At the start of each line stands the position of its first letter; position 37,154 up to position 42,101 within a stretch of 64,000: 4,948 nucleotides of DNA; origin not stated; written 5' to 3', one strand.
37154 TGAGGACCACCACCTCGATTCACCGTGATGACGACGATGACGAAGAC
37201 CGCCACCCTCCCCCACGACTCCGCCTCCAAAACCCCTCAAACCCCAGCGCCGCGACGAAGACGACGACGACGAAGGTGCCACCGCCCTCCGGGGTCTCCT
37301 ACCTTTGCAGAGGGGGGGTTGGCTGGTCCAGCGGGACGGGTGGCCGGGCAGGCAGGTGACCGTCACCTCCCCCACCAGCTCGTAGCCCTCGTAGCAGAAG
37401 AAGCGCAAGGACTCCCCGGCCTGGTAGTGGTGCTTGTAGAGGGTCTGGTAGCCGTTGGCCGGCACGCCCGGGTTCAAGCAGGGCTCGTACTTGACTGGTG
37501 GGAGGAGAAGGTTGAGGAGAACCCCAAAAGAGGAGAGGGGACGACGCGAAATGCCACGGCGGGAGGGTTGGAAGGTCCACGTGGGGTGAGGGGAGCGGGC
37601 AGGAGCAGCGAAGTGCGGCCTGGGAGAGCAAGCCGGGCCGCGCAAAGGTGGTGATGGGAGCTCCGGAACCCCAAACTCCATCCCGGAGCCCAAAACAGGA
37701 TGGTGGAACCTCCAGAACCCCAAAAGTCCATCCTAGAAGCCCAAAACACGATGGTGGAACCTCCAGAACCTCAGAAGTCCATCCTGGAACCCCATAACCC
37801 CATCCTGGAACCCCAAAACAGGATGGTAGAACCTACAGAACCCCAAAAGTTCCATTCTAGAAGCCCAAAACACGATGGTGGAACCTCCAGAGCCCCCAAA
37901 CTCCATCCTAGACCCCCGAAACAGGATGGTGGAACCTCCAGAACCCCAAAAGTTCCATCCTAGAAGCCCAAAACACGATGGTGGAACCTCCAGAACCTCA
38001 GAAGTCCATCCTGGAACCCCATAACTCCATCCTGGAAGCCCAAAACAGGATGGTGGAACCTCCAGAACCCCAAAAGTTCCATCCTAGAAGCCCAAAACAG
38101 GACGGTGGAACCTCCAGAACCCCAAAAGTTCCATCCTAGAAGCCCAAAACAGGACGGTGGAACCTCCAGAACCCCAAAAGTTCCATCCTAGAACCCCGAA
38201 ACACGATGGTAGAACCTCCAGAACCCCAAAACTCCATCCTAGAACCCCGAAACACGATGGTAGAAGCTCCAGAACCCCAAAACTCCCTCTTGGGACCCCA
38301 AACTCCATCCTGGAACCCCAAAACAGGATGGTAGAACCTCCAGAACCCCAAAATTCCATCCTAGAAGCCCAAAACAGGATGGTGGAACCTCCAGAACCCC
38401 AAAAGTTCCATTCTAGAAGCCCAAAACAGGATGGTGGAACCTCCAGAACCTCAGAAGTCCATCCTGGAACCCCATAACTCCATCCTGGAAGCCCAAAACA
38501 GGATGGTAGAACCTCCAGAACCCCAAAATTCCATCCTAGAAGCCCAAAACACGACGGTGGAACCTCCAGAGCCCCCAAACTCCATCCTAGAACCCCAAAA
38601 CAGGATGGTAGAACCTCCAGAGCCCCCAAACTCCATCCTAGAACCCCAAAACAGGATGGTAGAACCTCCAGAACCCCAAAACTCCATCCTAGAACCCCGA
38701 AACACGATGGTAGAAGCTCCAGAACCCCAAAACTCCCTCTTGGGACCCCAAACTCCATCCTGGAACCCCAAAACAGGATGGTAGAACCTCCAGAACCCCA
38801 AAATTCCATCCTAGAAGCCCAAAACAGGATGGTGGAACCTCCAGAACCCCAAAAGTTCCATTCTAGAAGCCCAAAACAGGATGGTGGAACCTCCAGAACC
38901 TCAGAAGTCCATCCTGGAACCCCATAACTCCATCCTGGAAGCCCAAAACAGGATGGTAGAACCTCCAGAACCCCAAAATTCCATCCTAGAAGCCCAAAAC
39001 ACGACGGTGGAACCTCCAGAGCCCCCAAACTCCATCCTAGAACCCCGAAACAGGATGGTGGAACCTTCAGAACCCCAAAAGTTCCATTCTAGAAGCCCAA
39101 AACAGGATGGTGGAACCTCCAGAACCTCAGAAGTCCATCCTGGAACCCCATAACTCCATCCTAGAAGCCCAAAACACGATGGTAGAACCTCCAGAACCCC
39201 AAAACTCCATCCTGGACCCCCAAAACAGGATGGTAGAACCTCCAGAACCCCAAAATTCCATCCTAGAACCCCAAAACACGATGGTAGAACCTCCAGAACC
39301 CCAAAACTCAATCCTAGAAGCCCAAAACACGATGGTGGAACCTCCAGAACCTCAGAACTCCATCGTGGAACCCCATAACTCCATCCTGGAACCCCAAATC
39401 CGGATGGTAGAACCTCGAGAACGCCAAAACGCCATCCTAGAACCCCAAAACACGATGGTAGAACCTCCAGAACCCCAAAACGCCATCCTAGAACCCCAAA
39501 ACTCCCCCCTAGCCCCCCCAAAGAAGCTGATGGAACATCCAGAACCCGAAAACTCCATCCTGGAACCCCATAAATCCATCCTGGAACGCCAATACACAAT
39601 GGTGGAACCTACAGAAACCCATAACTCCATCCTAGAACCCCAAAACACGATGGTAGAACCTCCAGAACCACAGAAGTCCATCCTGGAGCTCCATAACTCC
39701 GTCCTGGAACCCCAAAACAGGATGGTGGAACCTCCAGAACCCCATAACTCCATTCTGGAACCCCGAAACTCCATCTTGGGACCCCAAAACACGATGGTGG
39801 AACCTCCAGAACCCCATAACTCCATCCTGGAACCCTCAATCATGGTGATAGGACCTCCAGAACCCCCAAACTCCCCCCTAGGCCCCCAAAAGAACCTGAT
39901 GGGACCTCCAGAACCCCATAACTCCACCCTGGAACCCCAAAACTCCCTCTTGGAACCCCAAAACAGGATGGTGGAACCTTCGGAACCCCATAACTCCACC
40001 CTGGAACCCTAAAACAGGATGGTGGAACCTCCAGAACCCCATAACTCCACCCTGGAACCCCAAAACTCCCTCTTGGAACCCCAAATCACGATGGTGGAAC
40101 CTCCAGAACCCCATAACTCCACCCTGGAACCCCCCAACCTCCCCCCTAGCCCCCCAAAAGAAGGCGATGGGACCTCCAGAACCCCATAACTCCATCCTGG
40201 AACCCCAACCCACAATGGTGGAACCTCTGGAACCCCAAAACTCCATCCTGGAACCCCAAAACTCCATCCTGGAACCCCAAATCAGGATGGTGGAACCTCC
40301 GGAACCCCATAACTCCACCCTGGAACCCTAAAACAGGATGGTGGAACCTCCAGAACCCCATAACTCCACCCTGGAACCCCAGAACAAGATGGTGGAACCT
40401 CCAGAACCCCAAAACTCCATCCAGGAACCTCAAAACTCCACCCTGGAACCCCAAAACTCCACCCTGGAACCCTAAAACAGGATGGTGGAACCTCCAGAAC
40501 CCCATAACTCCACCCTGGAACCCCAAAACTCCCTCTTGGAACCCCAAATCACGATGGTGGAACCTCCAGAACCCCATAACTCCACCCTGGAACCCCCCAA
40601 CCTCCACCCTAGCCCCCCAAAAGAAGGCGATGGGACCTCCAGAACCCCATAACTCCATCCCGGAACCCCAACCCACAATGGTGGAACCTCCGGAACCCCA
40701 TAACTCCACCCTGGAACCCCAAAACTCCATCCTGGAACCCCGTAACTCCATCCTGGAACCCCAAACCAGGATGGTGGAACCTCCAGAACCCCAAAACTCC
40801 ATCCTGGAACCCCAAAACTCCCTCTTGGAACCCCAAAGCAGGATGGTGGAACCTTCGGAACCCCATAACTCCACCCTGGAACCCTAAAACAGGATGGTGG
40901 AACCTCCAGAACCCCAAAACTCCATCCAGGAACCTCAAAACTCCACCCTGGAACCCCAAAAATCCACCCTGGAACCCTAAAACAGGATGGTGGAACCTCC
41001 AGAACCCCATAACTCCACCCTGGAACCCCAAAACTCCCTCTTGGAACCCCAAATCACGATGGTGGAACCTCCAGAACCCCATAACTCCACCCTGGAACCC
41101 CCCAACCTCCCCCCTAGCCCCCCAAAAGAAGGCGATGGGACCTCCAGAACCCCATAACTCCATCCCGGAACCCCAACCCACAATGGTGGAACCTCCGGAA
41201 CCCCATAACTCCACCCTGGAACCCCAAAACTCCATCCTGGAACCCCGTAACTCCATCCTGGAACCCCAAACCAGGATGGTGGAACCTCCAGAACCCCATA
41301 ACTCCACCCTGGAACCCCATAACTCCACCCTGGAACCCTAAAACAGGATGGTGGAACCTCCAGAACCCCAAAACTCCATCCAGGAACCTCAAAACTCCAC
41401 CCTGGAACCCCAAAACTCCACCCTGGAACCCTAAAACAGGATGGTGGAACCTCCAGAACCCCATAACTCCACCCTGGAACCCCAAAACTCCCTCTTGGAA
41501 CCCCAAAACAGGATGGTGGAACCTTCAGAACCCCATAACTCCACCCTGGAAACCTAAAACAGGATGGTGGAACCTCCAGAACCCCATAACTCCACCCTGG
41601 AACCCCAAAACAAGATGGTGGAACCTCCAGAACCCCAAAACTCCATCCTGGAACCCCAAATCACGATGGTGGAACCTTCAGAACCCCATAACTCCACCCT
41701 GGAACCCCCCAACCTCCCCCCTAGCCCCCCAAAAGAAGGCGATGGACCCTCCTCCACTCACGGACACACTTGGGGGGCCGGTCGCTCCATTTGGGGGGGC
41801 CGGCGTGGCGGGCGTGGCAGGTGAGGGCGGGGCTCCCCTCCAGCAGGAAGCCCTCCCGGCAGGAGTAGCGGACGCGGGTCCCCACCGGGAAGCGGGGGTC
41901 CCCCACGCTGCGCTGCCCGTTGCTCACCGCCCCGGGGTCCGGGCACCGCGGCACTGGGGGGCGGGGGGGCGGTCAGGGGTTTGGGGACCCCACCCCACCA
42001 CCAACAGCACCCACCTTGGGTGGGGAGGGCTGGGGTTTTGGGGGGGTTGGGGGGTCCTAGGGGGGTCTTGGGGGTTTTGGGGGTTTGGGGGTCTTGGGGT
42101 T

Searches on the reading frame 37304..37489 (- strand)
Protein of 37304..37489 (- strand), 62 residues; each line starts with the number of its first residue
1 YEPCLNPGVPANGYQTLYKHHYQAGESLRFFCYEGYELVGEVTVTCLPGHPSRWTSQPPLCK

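Call 10: search_protein_families(library=pfam, proteins=[window:37304-37489:-], max_evalue=0.01)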
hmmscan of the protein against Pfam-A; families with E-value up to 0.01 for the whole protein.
seq(62 aa): 1 family
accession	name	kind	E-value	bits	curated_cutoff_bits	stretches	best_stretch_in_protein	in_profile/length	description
PF00084.26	Sushi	-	1.2e-08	35.6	20.7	1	4-61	1-56/56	Sushi repeat (SCR repeat)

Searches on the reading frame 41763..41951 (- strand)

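Call 10: search_protein_families(library=pfam, proteins=[window:41763-41951:-], max_evalue=0.01)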
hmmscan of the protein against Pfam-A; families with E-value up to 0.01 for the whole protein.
seq(63 aa): 1 family
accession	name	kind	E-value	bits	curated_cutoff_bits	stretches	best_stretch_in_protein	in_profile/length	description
PF00084.26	Sushi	-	4.2e-12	46.7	20.7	1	3-62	1-56/56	Sushi repeat (SCR repeat)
